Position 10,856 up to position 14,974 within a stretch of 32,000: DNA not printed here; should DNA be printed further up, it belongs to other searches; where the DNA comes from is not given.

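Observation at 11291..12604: Divergent GH6-like domain fused to chitin-binding modules, a possible new activity or family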

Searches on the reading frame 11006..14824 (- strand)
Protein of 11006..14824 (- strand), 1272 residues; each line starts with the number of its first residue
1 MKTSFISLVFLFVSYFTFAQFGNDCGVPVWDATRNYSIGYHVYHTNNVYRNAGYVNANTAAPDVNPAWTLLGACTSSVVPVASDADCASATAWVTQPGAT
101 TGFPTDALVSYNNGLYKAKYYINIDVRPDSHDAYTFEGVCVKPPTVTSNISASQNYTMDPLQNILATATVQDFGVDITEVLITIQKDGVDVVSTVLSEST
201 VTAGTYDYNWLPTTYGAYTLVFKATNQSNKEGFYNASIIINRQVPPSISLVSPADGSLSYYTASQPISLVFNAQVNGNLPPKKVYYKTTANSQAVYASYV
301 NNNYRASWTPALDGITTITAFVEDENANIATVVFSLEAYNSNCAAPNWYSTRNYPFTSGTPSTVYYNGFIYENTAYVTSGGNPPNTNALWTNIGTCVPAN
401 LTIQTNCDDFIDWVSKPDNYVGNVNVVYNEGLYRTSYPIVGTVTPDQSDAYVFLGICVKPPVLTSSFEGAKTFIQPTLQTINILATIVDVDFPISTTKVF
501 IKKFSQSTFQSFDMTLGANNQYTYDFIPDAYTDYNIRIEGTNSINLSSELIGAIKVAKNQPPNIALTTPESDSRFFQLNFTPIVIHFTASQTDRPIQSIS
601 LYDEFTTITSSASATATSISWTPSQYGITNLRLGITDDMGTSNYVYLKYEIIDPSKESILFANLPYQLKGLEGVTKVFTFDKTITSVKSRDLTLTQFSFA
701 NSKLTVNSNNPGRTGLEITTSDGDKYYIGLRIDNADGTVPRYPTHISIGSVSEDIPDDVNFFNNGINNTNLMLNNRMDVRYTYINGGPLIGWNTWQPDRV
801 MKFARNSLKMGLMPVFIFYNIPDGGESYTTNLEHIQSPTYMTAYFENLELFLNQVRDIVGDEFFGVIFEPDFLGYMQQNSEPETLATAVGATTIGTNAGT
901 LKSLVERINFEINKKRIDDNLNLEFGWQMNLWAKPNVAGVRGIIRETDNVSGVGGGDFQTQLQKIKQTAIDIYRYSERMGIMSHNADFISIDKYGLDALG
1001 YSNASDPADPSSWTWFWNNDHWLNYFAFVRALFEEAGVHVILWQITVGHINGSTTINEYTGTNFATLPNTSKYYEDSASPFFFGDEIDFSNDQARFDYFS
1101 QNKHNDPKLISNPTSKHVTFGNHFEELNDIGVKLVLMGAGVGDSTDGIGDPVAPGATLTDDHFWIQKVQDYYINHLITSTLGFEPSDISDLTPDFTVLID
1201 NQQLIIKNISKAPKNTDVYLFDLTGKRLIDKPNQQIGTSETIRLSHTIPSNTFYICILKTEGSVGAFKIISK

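Call 3: search_protein_families(library=pfam, proteins=[window:11006-14824:-], max_evalue=1)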
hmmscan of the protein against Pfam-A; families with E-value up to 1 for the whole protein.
window:11006-14824:- (1272 aa): 0 families

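Call 4: search_protein_families(library=ncbifam, proteins=[window:11006-14824:-], max_evalue=1)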
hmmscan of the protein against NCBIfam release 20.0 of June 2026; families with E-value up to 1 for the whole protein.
window:11006-14824:- (1272 aa): 1 family
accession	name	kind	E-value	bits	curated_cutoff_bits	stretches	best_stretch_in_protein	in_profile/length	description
TIGR04183.1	Por_Secre_tail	domain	0.00026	20.9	23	1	1204-1271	9-71/72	T9SS type A sorting domain-containing protein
